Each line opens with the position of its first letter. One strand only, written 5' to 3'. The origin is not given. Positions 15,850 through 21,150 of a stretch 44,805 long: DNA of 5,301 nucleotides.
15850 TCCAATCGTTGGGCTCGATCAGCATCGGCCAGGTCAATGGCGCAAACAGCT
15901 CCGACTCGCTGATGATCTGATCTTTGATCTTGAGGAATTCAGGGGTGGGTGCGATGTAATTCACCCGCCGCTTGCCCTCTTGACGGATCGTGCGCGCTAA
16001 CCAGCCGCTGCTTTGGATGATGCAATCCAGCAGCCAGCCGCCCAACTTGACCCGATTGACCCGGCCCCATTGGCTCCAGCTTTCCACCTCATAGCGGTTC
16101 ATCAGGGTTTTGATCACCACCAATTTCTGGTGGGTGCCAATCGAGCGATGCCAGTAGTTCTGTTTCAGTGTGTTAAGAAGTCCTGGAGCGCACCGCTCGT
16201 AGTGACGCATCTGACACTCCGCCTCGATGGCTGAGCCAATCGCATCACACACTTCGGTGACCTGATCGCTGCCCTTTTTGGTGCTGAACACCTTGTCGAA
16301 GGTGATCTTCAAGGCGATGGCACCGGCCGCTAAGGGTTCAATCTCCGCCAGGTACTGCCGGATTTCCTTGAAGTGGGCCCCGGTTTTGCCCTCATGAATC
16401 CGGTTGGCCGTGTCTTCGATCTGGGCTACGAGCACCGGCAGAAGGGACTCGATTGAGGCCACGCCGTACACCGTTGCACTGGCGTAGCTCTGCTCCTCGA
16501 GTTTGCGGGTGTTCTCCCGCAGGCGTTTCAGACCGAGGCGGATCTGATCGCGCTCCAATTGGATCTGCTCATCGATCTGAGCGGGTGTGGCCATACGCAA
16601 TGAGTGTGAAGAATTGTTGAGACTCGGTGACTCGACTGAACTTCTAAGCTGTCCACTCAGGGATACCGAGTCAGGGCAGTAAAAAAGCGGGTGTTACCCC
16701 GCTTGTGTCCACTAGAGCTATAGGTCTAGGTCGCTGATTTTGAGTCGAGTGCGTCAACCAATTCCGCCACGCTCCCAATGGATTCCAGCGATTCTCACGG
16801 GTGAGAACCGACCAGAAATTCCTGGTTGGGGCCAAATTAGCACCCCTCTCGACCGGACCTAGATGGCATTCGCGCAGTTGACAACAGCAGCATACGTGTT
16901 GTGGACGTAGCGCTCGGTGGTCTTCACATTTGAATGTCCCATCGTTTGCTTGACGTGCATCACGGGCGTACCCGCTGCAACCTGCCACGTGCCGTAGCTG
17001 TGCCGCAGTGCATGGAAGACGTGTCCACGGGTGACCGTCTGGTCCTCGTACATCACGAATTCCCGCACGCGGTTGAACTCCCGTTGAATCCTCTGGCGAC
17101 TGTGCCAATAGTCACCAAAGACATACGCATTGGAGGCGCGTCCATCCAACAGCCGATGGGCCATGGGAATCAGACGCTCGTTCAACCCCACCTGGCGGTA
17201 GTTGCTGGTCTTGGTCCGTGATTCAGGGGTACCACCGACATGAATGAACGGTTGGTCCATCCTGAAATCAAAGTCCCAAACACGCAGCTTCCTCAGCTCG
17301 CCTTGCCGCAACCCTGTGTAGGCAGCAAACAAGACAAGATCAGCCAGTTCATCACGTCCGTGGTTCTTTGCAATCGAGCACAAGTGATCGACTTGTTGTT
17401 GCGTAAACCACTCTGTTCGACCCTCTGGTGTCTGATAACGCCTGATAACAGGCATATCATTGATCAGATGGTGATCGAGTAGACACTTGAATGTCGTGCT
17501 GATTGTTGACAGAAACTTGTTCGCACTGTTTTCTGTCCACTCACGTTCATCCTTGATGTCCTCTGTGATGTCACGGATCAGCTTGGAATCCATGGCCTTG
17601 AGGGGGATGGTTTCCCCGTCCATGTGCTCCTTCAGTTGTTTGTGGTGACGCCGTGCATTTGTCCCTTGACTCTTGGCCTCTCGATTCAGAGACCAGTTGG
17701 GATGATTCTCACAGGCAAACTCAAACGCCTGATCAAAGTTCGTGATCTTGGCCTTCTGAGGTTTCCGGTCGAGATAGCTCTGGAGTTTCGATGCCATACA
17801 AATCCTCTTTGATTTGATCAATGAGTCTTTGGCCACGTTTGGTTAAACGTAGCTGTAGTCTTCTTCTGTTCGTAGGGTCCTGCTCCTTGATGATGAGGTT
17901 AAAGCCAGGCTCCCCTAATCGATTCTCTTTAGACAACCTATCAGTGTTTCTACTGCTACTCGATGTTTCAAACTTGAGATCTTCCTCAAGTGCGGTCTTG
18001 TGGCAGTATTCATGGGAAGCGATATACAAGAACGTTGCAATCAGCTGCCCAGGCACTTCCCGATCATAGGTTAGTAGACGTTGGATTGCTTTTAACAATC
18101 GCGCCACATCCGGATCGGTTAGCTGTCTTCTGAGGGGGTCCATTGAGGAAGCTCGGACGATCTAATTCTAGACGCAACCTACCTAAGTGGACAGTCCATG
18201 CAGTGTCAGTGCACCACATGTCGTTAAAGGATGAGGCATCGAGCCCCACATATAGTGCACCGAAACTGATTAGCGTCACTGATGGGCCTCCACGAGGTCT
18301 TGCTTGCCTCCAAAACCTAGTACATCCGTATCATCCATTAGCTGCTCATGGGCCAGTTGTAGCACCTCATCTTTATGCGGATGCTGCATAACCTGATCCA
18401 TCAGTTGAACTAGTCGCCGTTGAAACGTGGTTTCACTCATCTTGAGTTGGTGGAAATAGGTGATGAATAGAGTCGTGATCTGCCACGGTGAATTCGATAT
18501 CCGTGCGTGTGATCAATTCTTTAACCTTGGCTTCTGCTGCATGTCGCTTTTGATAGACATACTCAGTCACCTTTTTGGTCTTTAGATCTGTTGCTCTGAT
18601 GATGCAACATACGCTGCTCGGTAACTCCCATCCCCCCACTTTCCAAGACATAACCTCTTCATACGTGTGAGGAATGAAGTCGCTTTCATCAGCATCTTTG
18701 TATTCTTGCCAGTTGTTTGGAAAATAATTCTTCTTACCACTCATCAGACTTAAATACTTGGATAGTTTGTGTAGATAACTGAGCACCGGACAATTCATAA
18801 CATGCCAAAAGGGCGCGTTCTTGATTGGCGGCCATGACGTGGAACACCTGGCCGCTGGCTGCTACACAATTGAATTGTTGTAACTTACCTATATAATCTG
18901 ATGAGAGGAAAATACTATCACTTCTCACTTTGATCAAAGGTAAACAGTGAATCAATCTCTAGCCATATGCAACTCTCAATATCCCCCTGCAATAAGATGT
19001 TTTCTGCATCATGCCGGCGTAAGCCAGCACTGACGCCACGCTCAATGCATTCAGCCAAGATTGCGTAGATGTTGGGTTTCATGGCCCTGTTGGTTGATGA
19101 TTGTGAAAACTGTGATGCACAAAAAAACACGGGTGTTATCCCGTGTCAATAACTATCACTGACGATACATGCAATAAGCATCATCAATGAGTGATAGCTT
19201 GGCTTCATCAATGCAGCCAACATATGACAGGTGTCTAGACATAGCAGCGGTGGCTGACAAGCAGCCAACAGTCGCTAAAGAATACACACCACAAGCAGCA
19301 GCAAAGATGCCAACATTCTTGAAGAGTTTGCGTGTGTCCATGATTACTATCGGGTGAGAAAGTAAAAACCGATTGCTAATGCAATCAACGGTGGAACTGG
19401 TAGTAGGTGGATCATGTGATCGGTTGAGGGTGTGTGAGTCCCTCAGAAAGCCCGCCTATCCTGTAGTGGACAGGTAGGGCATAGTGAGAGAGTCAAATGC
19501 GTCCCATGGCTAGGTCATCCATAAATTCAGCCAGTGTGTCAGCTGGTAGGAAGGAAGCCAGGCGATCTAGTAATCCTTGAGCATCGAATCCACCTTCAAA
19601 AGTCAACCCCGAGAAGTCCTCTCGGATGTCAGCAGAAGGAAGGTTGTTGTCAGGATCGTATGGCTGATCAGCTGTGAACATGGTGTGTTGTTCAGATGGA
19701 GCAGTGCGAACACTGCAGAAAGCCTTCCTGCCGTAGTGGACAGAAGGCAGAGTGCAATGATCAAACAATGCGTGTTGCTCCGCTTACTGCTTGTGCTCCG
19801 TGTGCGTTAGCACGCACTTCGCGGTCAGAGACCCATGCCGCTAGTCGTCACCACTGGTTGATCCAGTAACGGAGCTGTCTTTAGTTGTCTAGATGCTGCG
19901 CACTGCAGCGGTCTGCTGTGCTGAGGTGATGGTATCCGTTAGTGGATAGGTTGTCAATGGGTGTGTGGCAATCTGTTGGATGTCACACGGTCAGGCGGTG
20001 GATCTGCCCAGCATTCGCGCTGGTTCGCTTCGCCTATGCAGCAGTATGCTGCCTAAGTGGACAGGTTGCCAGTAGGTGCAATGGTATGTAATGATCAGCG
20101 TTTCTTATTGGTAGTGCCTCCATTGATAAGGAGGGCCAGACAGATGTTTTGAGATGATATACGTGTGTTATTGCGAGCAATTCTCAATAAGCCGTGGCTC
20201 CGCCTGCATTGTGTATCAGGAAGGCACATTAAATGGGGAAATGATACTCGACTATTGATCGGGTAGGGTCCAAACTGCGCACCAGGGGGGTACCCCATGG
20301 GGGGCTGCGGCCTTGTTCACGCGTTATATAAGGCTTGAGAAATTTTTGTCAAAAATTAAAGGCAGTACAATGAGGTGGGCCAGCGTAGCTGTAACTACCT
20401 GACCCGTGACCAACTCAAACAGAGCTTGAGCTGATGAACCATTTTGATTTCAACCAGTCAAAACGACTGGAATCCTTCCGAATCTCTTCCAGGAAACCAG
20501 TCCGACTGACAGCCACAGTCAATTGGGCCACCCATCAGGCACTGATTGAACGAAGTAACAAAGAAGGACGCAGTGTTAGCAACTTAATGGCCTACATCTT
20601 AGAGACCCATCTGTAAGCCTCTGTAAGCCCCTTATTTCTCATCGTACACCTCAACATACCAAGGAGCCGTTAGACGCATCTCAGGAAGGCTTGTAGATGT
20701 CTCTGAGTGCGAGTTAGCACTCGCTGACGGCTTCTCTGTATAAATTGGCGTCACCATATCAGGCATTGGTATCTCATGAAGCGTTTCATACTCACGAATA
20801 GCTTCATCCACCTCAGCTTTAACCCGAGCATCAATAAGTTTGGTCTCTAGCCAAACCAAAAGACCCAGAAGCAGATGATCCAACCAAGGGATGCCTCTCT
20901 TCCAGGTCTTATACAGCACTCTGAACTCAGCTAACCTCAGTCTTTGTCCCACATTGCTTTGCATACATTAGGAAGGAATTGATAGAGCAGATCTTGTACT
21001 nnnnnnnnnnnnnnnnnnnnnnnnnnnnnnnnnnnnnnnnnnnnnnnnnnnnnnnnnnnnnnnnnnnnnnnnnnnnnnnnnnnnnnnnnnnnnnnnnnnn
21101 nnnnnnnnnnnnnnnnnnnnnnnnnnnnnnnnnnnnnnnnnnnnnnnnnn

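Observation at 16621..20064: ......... motif family confined to the early region, with an orientation flip around the marR-like and int genes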

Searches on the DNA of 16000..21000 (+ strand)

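Call 6: search_dna_similar(query=window:16000-21000:+, collection=phages, mode=near, max_rows=30)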
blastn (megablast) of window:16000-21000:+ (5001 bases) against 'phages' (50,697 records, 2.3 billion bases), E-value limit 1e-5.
Records with a match: 4; places in all: 8; records where one place covers at least 80% of the query: 0.
Best place of each record, by identity: 60-80% 4.
By first word of the organism name: Synechococcus 4.
By host as written in the record: Synechococcus sp. CB0101 3; Synechococcus sp. 1.
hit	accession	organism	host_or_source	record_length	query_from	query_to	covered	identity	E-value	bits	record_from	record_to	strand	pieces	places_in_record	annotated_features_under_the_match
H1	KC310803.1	Synechococcus phage S-CBP3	Synechococcus sp. CB0101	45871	593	2146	31%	76.8%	0e+0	852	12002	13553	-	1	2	integrase | transcriptional regulator, MarR family protein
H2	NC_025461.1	Synechococcus phage S-CBP3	Synechococcus sp. CB0101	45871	593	2146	31%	76.8%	0e+0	852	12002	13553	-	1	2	integrase | transcriptional regulator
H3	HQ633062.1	Synechococcus phage S-CBP3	Synechococcus sp. CB0101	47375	593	2146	31%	76.8%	0e+0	852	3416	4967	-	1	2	integrase | gp0.7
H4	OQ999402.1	Synechococcus phage DSL-LC07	Synechococcus sp.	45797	4657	4956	6%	74.0%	1e-23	119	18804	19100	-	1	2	hypothetical protein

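Call 9: get_annotated_region(hit=H2, flank=6000)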
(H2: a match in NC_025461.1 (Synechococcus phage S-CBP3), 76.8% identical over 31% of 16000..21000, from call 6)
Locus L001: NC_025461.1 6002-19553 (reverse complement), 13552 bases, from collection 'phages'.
description: Synechococcus phage S-CBP3, complete genome.
organism: Synechococcus phage S-CBP3 (NCBI taxid 756276)
taxonomy: Viruses; Duplodnaviria; Heunggongvirae; Uroviricota; Caudoviricetes; Autographiviridae; Lirvirus; Lirvirus SCBP3
host: Synechococcus sp. CB0101; source: Chesapeake Bay water; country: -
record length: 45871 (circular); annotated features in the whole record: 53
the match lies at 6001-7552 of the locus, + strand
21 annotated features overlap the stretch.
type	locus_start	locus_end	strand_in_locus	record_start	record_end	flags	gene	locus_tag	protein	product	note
CDS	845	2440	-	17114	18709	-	-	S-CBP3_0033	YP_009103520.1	DNA primase/helicase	-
CDS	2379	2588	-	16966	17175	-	-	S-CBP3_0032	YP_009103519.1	hypothetical protein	-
CDS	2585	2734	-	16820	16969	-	-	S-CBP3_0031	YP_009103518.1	hypothetical protein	-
CDS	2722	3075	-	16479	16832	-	-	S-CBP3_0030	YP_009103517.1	endonuclease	-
CDS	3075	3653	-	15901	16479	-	-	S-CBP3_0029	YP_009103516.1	Gp2.5-like ssDNA binding protein and ssDNA annealing protein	-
CDS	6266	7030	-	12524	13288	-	-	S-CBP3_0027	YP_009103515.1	integrase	-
CDS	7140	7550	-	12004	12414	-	-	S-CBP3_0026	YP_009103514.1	transcriptional regulator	-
CDS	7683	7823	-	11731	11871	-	-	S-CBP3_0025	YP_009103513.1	hypothetical protein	-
CDS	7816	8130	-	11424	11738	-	-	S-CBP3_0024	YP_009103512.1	hypothetical protein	-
CDS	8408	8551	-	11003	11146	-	-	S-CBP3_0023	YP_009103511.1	hypothetical protein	-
CDS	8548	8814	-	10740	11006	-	-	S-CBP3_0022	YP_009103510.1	hypothetical protein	-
CDS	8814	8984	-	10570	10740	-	-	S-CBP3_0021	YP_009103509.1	hypothetical protein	-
CDS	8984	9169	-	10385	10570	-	-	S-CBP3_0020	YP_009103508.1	hypothetical protein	-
CDS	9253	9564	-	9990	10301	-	-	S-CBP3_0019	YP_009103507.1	hypothetical protein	-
CDS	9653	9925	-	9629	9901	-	-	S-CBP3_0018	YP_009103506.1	hypothetical protein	-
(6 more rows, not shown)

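Call 10: get_annotated_region(hit=H4, flank=8000)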
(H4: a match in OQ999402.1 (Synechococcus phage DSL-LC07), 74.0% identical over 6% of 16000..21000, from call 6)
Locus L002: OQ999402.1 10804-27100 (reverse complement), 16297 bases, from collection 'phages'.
description: Synechococcus phage DSL-LC07, complete genome.
organism: Synechococcus phage DSL-LC07 (NCBI taxid 3058957)
taxonomy: Viruses; Duplodnaviria; Heunggongvirae; Uroviricota; Caudoviricetes; Autographiviridae
host: Synechococcus sp.; source: water sample of Dishui Lake; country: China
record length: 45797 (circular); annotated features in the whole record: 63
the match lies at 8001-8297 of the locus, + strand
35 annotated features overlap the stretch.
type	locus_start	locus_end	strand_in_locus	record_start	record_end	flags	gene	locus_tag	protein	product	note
CDS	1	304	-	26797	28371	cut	-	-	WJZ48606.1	DNA primase/helicase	-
CDS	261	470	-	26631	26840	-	-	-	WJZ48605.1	hypothetical protein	-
CDS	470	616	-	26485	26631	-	-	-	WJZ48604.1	hypothetical protein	-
CDS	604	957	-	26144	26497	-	-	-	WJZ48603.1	endonuclease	-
CDS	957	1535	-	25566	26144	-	-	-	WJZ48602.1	single-stranded DNA-binding protein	-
CDS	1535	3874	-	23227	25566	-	-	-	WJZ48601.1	RNA polymerase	-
CDS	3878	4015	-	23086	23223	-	-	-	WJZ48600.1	hypothetical protein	-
CDS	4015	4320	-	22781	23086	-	-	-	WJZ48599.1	hypothetical protein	-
CDS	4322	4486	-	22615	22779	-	-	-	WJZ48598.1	hypothetical protein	-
CDS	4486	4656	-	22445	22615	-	-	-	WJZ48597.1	hypothetical protein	-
CDS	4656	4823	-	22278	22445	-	-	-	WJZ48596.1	hypothetical protein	-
CDS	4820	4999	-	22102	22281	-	-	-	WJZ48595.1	hypothetical protein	-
CDS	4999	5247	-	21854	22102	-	-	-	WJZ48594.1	hypothetical protein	-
CDS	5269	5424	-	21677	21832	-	-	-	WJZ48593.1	hypothetical protein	-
CDS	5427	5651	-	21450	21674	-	-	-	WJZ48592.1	hypothetical protein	-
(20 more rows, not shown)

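Call 96: search_rna_families(source=window, start=16550, end=20700, threshold=evalue, max_evalue=1, show_alignments=2)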
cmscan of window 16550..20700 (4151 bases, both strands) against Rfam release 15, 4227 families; matches with E-value up to 1: 0.
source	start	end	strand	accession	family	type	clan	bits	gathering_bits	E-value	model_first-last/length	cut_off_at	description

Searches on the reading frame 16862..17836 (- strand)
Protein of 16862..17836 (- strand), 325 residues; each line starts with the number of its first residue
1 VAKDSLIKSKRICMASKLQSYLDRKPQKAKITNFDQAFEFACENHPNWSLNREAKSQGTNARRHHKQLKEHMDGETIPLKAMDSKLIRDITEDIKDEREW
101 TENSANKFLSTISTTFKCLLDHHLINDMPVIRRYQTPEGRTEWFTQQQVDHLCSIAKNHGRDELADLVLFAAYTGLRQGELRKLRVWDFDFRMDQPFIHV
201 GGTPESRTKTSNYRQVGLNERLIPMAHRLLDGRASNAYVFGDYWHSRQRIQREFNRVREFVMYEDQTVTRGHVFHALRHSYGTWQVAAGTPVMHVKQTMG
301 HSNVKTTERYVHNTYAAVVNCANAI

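Call 15: search_protein_families(library=pfam, proteins=[window:16862-17836:-], max_evalue=0.01)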
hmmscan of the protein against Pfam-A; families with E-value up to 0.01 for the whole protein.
window:16862-17836:- (325 aa): 2 families
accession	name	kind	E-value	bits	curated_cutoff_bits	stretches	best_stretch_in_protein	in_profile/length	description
PF00589.27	Phage_integrase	-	2.2e-23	83.3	27.1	1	143-315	2-170/172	Phage integrase family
PF13102.12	Phage_int_SAM_5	-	0.001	19.8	22.3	1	51-129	15-92/98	Phage integrase SAM-like domain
